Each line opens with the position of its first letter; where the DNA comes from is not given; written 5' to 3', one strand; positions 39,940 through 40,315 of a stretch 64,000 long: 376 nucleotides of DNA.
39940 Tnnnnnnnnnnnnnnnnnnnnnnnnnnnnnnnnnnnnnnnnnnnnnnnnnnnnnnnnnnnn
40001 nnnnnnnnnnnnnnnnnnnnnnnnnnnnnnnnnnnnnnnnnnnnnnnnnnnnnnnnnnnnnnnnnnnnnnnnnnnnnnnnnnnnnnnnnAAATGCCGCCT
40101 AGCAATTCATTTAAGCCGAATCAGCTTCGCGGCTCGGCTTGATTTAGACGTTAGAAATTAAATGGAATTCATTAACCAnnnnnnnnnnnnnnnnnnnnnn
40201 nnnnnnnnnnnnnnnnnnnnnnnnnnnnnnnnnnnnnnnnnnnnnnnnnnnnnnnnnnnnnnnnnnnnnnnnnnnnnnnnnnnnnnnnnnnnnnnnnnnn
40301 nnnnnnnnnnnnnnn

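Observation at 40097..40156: A 60-bp element closely resembles the classical aadA-type integron attC site.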

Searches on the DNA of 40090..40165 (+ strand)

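Call 17: search_dna_similar(query=window:40090-40165:+, collection=plasmids, mode=distant, max_evalue=10, max_rows=25)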
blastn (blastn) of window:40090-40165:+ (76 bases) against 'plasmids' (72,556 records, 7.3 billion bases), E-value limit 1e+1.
Records with a match: 26; places in all: 26; records where one place covers at least 80% of the query: 7.
Best place of each record, by identity: 90-95% 1; 80-90% 25.
By first word of the organism name: Pseudomonas 4; Klebsiella 4; Enterobacter 3; Prescottella 3; Acinetobacter 2; Escherichia 2; Corynebacterium 2; Aeromonas 2; uncultured 1; Salmonella 1; and 2 more.
By predicted mobility (MOB-suite, as given by PLSDB): conjugative 11; non-mobilizable 8; mobilizable 7.
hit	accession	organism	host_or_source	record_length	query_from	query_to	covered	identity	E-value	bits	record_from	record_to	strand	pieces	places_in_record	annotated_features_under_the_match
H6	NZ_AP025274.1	Pseudomonas alcaligenes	Homo sapiens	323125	10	68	78%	88.1%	8e-12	76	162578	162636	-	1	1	fosfomycin resistance hydrolase FosE | FosI: fosfomycin thiol transferase | fosE: fosfomycin resistance hydrolase FosE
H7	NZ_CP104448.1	Acinetobacter baumannii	Homo sapiens,sputum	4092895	3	65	83%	82.5%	1e-8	65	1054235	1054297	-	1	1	ant(2'')-Ia: aminoglycoside nucleotidyltransferase ANT(2'')-Ia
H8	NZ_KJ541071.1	Escherichia coli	Homo sapiens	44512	3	65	83%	82.5%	1e-8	65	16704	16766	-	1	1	aadB: aminoglycoside nucleotidyltransferase ANT(2'')-Ia | ant(2'')-Ia: aminoglycoside nucleotidyltransferase ANT(2'')-Ia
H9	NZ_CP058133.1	Klebsiella quasipneumoniae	culture,Wastewater influent sample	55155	3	65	83%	82.5%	1e-8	65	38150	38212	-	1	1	aadB: aminoglycoside nucleotidyltransferase ANT(2'')-Ia | ANT(2'')-Ia: ANT(2'') | ant(2'')-Ia: aminoglycoside nucleotidyltransferase ANT(2'')-Ia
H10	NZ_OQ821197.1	Klebsiella pneumoniae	-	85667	3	65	83%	82.5%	1e-8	65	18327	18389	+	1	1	ANT(2'')-Ia: ANT(2'') | aadB: aminoglycoside nucleotidyltransferase ANT(2'')-Ia | ant(2'')-Ia: aminoglycoside nucleotidyltransferase ANT(2'')-Ia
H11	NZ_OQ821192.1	Enterobacter hormaechei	-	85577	3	65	83%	82.5%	1e-8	65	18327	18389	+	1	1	ANT(2'')-Ia: ANT(2'') | aadB: aminoglycoside nucleotidyltransferase ANT(2'')-Ia | ant(2'')-Ia: aminoglycoside nucleotidyltransferase ANT(2'')-Ia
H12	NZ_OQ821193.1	Enterobacter hormaechei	-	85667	3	65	83%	82.5%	1e-8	65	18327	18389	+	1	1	ANT(2'')-Ia: ANT(2'') | aadB: aminoglycoside nucleotidyltransferase ANT(2'')-Ia | ant(2'')-Ia: aminoglycoside nucleotidyltransferase ANT(2'')-Ia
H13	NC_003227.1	Corynebacterium glutamicum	-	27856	7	66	79%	86.7%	3e-11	73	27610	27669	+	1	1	none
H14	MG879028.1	uncultured bacterium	-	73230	7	66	79%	86.7%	3e-11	73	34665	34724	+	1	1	none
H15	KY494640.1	Prescottella equi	Equus caballus,Culture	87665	7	66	79%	86.7%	3e-11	73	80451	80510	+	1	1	none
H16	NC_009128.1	Corynebacterium sp. L2-79-05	poultry litter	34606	7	66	79%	86.7%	3e-11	73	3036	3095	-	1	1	none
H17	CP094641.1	Prescottella equi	clinical isolates,clinical isolates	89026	7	66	79%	86.7%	3e-11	73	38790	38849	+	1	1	aadA9: ANT(3'')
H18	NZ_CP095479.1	Prescottella equi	Equus caballus,Culture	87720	7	66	79%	86.7%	3e-11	73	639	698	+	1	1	none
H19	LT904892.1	Salmonella enterica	Homo sapiens,not known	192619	3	63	80%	82.0%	2e-7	62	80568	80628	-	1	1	ANT(2'')-Ia: ANT(2'')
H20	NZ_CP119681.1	Enterobacter hormaechei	Homo sapiens,Clinical sample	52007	10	66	75%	87.7%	9e-11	73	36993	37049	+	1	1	fosfomycin resistance hydrolase FosE | FosI: fosfomycin thiol transferase | fosE: fosfomycin resistance hydrolase FosE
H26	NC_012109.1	Desulforapulum autotrophicum HRM2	-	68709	10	64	72%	87.3%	1e-9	69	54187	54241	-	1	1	hypothetical protein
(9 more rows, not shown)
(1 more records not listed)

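Call 18: get_annotated_region(hit=H26, flank=8000)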
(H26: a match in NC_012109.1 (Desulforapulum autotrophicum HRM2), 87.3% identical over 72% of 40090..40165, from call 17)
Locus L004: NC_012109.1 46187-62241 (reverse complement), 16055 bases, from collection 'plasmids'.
description: Desulforapulum autotrophicum HRM2 plasmid pHRM2a, complete sequence
organism: Desulforapulum autotrophicum HRM2 (NCBI taxid 177437)
taxonomy: Bacteria; Thermodesulfobacteriota; Desulfobacteria; Desulfobacterales; Desulfobacteraceae; Desulforapulum; Desulforapulum autotrophicum; Desulforapulum autotrophicum HRM2
host: -; source: -; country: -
typing (MOB-suite, as given by PLSDB): mobilizable; replicon rep_cluster_1872; relaxase MOBQ
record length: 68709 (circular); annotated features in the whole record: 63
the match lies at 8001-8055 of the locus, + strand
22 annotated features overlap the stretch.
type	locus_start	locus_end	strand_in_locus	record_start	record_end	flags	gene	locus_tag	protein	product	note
CDS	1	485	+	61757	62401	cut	-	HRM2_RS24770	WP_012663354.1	hypothetical protein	-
CDS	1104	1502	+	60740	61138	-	-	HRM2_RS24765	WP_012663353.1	hypothetical protein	-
CDS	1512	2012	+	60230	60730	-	-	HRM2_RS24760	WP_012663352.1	TIR domain-containing protein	-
CDS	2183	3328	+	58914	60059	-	-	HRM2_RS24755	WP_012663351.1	HEAT repeat domain-containing protein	-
CDS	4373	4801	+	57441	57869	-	-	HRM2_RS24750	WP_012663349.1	hypothetical protein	-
CDS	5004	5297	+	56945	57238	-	-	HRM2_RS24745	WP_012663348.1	type II toxin-antitoxin system HigB family toxin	GO:0090304 - nucleic acid metabolic process [Evidence IEA]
CDS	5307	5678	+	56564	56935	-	-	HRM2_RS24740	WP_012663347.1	transcriptional regulator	-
CDS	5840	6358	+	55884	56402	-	-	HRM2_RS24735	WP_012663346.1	hypothetical protein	-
CDS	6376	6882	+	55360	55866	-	-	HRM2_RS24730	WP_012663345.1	hypothetical protein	-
CDS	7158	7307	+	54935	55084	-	-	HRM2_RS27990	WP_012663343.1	hypothetical protein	-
CDS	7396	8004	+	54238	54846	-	-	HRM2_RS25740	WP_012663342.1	hypothetical protein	-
CDS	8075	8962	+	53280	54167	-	-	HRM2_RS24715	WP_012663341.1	GIY-YIG nuclease family protein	-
CDS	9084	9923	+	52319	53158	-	-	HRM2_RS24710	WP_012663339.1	hypothetical protein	-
CDS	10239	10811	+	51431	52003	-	-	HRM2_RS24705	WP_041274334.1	hypothetical protein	-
CDS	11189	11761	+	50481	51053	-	-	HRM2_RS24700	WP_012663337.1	recombinase family protein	GO:0006310 - DNA recombination [Evidence IEA]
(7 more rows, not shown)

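Call 19: get_annotated_region(hit=H6, flank=3000)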
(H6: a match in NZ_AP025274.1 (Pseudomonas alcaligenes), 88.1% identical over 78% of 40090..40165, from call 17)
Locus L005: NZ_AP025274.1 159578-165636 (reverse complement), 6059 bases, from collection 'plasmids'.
description: Pseudomonas alcaligenes strain MRCP2 plasmid pMRCP2, complete sequence
organism: Pseudomonas alcaligenes (NCBI taxid 43263)
taxonomy: Bacteria; Pseudomonadota; Gammaproteobacteria; Pseudomonadales; Pseudomonadaceae; Pseudomonas; Pseudomonas alcaligenes
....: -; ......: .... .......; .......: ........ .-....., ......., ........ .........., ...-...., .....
typing (MOB-suite, as given by PLSDB): non-mobilizable
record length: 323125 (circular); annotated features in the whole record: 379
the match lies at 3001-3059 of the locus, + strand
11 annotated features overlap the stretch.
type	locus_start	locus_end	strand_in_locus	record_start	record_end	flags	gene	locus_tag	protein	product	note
CDS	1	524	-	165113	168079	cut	-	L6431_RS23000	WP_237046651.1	Tn3-like element TnAs1 family transposase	GO:0006313 - DNA transposition [Evidence IEA]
CDS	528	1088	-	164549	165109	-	-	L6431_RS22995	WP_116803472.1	recombinase family protein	GO:0006310 - DNA recombination [Evidence IEA]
CDS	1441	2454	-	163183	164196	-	intI1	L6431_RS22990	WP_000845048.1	class 1 integron integrase IntI1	-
CDS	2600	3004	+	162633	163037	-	-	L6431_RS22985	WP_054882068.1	fosfomycin resistance hydrolase FosE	-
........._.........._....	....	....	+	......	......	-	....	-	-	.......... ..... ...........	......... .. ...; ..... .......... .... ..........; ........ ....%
predicted_resistance_gene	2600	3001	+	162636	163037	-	fosE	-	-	fosfomycin resistance hydrolase FosE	predicted by amrfinderplus; class FOSFOMYCIN; identity 100.0%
CDS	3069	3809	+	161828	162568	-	-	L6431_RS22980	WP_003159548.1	subclass B1 metallo-beta-lactamase IMP-1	-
predicted_resistance_gene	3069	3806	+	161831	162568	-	blaIMP-1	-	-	subclass B1 metallo-beta-lactamase IMP-1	predicted by amrfinderplus; class BETA-LACTAM; identity 100.0%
predicted_resistance_gene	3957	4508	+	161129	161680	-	aac(6')-Ib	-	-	AAC(6')-Ib family aminoglycoside 6'-N-acetyltransferase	predicted by amrfinderplus; class AMINOGLYCOSIDE; identity 100.0%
CDS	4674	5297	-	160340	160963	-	-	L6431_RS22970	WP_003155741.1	recombinase family protein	GO:0006310 - DNA recombination [Evidence IEA]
CDS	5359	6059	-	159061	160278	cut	-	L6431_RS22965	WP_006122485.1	TniQ family protein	-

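Call 20: get_annotated_region(hit=H17, flank=2500)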
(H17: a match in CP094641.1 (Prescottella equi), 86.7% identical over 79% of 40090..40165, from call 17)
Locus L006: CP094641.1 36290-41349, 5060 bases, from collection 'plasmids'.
description: Prescottella equi strain lh_12 plasmid pRErm46, complete sequence
organism: Prescottella equi (NCBI taxid 43767)
taxonomy: Bacteria; Actinomycetota; Actinomycetes; Mycobacteriales; Nocardiaceae; Prescottella; Prescottella equi
host: -; source: clinical isolates,clinical isolates; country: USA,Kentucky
typing (MOB-suite, as given by PLSDB): non-mobilizable
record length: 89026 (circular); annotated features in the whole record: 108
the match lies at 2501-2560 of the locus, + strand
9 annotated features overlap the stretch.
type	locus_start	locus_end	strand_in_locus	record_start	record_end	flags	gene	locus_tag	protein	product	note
CDS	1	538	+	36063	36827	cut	-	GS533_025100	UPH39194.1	IS6-like element IS6100 family transposase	-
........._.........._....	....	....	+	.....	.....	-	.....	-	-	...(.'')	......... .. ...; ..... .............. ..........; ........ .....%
CDS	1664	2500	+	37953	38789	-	-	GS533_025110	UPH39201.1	ANT(3'')-Ia family aminoglycoside nucleotidyltransferase AadA9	-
predicted_resistance_gene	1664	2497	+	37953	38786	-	aadA9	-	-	ANT(3'')-Ia family aminoglycoside nucleotidyltransferase AadA9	predicted by amrfinderplus; class AMINOGLYCOSIDE; identity 100.0%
CDS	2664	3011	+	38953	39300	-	-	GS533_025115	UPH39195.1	quaternary ammonium compound efflux SMR transporter QacE delta 1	-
predicted_resistance_gene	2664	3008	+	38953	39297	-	qacEdelta1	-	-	quaternary ammonium compound efflux SMR transporter QacE delta 1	predicted by amrfinderplus; class QUATERNARY AMMONIUM; identity 100.0%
predicted_resistance_gene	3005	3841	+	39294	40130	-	sul1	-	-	sulfonamide-resistant dihydropteroate synthase Sul1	predicted by amrfinderplus; class SULFONAMIDE; identity 100.0%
CDS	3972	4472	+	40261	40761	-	-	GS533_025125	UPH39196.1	GNAT family N-acetyltransferase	-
CDS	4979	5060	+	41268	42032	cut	-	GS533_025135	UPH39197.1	IS6-like element IS6100 family transposase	-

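Call 21: get_annotated_region(hit=H8, flank=3000)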
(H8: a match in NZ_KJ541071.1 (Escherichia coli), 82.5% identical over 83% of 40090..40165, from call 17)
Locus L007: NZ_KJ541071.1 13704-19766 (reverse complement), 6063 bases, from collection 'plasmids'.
description: Escherichia coli strain A4Y217 plasmid pG5A4Y217, complete sequence
organism: Escherichia coli (NCBI taxid 562)
taxonomy: Bacteria; Pseudomonadota; Gammaproteobacteria; Enterobacterales; Enterobacteriaceae; Escherichia; Escherichia coli
host: -; source: Homo sapiens; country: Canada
typing (MOB-suite, as given by PLSDB): mobilizable; replicon rep_cluster_658; relaxase MOBQ
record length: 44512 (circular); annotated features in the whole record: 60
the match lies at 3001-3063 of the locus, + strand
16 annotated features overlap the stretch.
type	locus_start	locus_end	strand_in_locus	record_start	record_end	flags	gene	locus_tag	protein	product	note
CDS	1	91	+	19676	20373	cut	-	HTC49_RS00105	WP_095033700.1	IS1-like element IS1B family transposase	GO:0006313 - DNA transposition [Evidence IEA]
CDS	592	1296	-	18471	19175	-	-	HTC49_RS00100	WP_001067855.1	IS6-like element IS26 family transposase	GO:0006313 - DNA transposition [Evidence IEA]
CDS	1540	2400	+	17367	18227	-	-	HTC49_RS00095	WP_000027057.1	broad-spectrum class A beta-lactamase TEM-1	-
predicted_resistance_gene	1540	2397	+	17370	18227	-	blaTEM-1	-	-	broad-spectrum class A beta-lactamase TEM-1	predicted by amrfinderplus; class BETA-LACTAM; identity 100.0%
CDS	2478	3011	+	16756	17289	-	aadB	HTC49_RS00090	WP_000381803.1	aminoglycoside nucleotidyltransferase ANT(2'')-Ia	-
predicted_resistance_gene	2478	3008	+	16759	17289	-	ant(2'')-Ia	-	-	aminoglycoside nucleotidyltransferase ANT(2'')-Ia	predicted by amrfinderplus; class AMINOGLYCOSIDE; identity 100.0%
CDS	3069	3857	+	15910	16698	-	-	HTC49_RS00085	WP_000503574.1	ANT(3'')-Ia family aminoglycoside nucleotidyltransferase AadA5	-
predicted_resistance_gene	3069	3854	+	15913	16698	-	aadA5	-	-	ANT(3'')-Ia family aminoglycoside nucleotidyltransferase AadA5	predicted by amrfinderplus; class AMINOGLYCOSIDE; identity 100.0%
CDS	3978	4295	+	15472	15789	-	-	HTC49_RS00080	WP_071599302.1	DUF1010 domain-containing protein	-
CDS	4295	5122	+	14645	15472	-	-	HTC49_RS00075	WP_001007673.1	oxacillin-hydrolyzing class D beta-lactamase OXA-2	-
predicted_resistance_gene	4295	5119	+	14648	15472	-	blaOXA-2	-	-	oxacillin-hydrolyzing class D beta-lactamase OXA-2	predicted by amrfinderplus; class BETA-LACTAM; identity 100.0%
CDS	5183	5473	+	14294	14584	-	-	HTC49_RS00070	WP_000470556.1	DUF1010 domain-containing protein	-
CDS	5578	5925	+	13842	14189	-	-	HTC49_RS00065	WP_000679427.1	quaternary ammonium compound efflux SMR transporter QacE delta 1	-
predicted_resistance_gene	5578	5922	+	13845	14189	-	qacEdelta1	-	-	quaternary ammonium compound efflux SMR transporter QacE delta 1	predicted by amrfinderplus; class QUATERNARY AMMONIUM; identity 100.0%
CDS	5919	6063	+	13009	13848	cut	sul1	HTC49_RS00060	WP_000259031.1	sulfonamide-resistant dihydropteroate synthase Sul1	-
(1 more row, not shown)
